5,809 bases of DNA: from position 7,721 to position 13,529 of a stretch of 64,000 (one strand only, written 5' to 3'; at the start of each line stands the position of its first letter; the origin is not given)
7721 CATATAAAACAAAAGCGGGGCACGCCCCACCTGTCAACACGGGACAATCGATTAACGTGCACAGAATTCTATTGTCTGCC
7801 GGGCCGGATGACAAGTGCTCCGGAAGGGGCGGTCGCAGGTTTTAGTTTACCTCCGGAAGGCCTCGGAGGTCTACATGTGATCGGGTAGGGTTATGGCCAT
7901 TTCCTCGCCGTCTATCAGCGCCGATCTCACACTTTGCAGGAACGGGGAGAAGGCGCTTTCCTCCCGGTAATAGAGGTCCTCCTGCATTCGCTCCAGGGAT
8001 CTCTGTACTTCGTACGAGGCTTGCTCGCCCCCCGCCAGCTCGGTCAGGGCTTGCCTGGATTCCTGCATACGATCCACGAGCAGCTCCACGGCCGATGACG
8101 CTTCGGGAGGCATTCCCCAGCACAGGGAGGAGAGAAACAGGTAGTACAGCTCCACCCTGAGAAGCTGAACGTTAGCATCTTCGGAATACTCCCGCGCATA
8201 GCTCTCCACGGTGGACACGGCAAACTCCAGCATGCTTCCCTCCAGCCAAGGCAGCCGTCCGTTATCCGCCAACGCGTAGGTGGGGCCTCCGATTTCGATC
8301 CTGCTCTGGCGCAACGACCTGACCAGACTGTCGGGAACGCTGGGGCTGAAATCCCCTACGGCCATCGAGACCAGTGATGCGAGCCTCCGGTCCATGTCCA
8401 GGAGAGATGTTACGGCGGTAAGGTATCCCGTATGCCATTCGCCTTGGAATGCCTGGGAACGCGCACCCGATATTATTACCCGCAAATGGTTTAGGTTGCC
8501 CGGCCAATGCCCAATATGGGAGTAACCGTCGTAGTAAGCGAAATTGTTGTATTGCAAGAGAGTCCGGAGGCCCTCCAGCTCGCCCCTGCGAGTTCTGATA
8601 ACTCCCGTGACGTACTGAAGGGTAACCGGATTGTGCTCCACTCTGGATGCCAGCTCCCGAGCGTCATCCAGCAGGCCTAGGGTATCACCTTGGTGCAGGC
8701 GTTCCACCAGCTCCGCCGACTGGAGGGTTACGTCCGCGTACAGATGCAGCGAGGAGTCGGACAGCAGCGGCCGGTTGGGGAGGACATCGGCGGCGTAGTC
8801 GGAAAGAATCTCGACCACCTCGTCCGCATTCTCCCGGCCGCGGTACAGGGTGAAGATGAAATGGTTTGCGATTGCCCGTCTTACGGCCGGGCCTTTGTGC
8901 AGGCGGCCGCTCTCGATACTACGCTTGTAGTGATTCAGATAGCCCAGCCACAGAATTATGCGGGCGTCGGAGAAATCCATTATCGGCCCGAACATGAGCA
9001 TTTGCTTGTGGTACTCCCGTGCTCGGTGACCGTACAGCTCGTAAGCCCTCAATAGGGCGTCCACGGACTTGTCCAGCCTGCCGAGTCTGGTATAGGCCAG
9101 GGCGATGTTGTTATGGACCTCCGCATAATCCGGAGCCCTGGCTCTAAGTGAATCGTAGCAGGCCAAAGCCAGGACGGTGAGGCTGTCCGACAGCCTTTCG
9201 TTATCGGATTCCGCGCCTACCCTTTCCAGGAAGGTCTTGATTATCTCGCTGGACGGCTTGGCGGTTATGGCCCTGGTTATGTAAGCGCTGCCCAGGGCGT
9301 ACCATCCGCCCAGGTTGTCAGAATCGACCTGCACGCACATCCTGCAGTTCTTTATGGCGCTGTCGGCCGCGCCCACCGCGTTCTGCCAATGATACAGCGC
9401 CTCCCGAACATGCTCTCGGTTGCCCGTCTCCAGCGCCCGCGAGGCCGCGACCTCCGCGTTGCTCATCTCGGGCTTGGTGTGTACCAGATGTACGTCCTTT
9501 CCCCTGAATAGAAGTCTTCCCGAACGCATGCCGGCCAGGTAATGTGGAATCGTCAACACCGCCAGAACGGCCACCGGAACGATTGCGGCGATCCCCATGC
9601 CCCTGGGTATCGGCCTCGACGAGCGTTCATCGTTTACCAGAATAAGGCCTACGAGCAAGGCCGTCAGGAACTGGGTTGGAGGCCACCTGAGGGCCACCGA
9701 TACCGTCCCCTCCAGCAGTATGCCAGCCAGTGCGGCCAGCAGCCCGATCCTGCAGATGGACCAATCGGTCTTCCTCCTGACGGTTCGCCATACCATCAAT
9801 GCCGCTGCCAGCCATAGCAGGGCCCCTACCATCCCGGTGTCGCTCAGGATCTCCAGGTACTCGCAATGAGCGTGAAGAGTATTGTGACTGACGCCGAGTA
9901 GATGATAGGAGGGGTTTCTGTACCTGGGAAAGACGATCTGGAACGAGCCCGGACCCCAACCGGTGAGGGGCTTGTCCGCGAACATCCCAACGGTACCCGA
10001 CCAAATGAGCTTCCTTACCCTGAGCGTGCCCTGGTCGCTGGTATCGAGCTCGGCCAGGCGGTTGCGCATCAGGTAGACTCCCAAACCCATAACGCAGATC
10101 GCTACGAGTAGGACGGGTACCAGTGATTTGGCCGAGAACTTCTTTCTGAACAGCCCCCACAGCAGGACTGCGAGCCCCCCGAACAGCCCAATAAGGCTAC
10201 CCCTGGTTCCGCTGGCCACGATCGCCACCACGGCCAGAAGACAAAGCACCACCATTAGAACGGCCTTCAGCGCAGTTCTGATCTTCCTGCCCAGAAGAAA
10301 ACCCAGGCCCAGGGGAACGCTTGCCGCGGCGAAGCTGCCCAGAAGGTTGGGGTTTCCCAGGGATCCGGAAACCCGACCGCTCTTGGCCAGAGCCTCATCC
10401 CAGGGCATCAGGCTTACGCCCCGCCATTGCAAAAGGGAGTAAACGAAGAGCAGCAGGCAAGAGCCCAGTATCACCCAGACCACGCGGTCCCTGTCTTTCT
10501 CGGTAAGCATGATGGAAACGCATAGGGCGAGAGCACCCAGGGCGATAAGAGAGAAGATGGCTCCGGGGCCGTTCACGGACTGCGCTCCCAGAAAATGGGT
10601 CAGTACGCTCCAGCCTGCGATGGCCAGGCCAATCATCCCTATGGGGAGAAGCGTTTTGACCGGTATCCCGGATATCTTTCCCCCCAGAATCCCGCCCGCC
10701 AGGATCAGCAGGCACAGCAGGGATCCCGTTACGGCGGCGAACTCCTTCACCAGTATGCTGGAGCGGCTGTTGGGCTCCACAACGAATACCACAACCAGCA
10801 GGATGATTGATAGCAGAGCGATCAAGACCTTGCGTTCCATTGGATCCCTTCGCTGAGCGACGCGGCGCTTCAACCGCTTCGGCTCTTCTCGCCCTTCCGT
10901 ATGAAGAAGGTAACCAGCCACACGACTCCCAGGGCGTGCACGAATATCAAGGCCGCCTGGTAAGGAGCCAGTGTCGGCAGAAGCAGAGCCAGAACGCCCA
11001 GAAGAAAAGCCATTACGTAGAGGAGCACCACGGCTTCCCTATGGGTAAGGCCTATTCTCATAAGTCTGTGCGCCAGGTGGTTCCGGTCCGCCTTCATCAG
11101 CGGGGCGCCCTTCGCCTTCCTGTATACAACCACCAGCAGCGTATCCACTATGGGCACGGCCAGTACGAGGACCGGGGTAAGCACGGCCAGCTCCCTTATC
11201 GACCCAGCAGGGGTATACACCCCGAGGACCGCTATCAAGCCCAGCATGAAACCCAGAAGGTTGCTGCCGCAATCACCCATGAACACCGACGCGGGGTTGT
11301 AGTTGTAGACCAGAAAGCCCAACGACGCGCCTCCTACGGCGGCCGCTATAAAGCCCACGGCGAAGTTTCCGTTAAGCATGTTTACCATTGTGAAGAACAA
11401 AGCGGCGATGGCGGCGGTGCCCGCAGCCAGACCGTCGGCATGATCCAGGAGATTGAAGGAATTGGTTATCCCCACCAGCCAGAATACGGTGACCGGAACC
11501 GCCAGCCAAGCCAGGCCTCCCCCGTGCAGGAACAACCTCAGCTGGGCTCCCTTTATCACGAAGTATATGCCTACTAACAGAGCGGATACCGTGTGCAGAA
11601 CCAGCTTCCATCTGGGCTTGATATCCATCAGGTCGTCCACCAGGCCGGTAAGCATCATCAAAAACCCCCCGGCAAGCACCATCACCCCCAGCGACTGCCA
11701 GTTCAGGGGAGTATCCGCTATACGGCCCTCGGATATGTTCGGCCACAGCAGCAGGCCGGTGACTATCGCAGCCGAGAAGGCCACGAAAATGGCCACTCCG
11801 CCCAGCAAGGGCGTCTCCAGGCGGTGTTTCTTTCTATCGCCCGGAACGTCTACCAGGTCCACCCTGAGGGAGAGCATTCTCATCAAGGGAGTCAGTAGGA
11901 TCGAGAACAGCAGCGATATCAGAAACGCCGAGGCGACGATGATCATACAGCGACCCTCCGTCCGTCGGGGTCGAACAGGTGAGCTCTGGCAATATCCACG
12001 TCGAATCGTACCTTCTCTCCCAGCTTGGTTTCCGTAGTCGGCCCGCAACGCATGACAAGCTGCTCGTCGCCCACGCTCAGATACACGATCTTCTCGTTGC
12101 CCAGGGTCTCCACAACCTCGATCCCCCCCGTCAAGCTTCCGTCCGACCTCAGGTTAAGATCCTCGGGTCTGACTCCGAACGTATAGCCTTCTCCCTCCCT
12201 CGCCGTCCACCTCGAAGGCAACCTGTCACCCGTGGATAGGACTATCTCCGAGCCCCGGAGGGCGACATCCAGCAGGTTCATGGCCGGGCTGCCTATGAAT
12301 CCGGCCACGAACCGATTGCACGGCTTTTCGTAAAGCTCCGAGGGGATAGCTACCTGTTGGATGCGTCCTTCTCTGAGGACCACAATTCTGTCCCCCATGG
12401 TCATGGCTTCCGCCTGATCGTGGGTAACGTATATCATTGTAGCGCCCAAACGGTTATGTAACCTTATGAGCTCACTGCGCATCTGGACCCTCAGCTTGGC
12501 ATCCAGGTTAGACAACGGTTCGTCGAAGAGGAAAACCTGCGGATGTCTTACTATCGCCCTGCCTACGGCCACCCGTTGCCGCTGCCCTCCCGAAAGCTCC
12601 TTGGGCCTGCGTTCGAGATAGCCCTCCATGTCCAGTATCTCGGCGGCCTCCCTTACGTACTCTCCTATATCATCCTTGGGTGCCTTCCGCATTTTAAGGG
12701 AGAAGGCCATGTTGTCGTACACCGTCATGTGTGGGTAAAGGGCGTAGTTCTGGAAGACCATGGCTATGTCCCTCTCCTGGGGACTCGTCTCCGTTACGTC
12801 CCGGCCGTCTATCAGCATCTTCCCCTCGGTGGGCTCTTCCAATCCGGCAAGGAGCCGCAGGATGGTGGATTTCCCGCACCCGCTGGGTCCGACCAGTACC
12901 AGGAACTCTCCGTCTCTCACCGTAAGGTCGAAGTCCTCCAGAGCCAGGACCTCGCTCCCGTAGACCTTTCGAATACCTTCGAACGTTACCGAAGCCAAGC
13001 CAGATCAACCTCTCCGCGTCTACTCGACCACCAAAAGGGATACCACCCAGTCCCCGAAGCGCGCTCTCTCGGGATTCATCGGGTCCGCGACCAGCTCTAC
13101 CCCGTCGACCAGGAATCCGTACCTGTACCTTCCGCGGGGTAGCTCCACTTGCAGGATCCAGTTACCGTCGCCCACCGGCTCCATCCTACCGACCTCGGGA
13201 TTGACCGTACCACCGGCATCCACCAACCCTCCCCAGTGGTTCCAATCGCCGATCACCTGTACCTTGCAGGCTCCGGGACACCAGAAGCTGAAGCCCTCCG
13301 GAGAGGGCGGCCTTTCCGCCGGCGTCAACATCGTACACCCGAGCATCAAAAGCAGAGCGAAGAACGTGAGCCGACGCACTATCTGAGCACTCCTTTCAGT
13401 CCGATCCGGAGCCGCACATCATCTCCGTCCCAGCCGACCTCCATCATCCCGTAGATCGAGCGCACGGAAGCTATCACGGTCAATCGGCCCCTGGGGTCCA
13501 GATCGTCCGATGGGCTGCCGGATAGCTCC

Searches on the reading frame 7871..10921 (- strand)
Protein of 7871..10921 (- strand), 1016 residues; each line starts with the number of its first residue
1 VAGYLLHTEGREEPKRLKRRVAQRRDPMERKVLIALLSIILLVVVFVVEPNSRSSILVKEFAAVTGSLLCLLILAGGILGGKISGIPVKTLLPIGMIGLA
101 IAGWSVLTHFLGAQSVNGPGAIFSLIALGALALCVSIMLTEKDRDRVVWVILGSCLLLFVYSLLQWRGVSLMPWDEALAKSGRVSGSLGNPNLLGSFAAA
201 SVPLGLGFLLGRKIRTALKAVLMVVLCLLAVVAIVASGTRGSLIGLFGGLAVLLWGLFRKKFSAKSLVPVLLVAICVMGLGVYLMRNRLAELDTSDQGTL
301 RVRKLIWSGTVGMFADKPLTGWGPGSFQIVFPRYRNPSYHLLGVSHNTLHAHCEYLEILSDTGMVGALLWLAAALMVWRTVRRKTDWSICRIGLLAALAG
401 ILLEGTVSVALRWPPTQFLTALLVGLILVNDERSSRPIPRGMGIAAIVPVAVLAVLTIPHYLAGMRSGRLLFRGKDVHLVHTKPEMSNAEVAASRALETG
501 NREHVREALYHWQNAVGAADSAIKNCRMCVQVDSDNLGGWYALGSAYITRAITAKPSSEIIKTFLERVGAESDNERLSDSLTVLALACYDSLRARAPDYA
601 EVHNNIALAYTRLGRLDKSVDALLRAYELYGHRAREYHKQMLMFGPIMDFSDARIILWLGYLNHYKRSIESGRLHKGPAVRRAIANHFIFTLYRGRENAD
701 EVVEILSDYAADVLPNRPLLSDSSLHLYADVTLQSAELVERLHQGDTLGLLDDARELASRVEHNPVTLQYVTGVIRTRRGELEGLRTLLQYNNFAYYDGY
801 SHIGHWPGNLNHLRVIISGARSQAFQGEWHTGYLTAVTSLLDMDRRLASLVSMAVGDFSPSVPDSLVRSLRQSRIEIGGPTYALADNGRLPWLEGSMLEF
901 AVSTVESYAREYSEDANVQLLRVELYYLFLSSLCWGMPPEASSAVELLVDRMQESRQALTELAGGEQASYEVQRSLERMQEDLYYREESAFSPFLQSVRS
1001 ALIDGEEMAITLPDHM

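Call 7: search_protein_families(library=pfam, proteins=[window:7871-10921:-], max_evalue=0.001)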
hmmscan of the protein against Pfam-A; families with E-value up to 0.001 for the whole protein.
window:7871-10921:- (1016 aa): 4 families
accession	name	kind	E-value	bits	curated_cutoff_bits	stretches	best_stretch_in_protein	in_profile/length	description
PF04932.20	Wzy_C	-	6e-22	78.5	31.7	1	226-371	2-149/149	O-Antigen ligase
PF13432.12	TPR_16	-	6.8e-05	23.7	32.7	1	585-630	16-61/65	Tetratricopeptide repeat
PF13181.12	TPR_8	-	0.00039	20.8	25.7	0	600-629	1-30/34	Tetratricopeptide repeat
PF00515.34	TPR_1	-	0.00052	20.2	27.8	0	600-630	1-31/34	Tetratricopeptide repeat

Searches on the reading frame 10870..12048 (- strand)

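Call 7: search_protein_families(library=pfam, proteins=[window:10870-12048:-], max_evalue=0.001)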
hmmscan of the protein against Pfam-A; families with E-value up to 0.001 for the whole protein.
window:10870-12048:- (392 aa): 1 family
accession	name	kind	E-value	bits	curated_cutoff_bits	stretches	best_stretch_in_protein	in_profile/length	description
PF00953.26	Glycos_transf_4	-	2.9e-35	122.1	27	1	123-276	3-159/160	Glycosyl transferase family 4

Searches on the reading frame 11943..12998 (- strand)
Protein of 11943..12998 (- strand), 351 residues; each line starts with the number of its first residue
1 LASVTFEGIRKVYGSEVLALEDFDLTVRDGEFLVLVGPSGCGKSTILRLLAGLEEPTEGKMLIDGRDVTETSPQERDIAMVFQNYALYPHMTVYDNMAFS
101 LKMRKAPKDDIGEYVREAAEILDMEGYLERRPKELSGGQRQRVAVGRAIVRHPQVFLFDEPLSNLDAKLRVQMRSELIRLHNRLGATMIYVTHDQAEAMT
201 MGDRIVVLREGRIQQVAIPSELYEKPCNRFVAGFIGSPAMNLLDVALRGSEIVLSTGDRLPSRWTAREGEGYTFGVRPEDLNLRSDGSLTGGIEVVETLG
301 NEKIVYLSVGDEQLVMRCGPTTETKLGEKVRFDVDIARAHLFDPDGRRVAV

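Call 7: search_protein_families(library=pfam, proteins=[window:11943-12998:-], max_evalue=0.001)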
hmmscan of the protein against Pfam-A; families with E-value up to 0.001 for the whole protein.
window:11943-12998:- (351 aa): 7 families
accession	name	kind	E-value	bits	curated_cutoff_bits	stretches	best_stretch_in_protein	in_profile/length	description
PF00005.33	ABC_tran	-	9.1e-36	123.9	25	1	20-162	1-136/137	ABC transporter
PF08402.16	TOBE_2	-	3.2e-08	34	21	1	275-342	2-76/76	TOBE domain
PF17912.7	OB_MalK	-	3.2e-07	31.6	27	1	236-281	1-53/53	MalK OB fold domain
PF13304.12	AAA_21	-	3.4e-07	31.1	27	0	32-53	1-22/304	AAA domain, putative AbiEii toxin, Type IV TA system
PF03215.21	Rad17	-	9.8e-06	26.1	23.8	1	26-98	41-113/186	Rad17 P-loop domain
PF13401.12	AAA_22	-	0.00024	21.9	27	1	29-189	4-119/130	AAA domain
PF02463.25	SMC_N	-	0.00068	19.6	40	0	31-206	25-209/220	RecF/RecN/SMC N terminal domain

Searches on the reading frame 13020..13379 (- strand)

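Call 14: search_protein_families(library=pfam, proteins=[window:13020-13379:-], max_evalue=0.001)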
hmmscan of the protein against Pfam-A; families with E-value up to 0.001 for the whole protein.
window:13020-13379:- (119 aa): 2 families
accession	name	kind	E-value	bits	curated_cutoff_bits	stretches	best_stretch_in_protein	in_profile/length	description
PF16561.11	AMPK1_CBM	-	6.2e-06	26.8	26.8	1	33-101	7-63/85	Glycogen recognition site of AMP-activated protein kinase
PF02922.24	CBM_48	-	0.0009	20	22.4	0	30-100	15-81/83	Carbohydrate-binding module 48 (Isoamylase N-terminal domain)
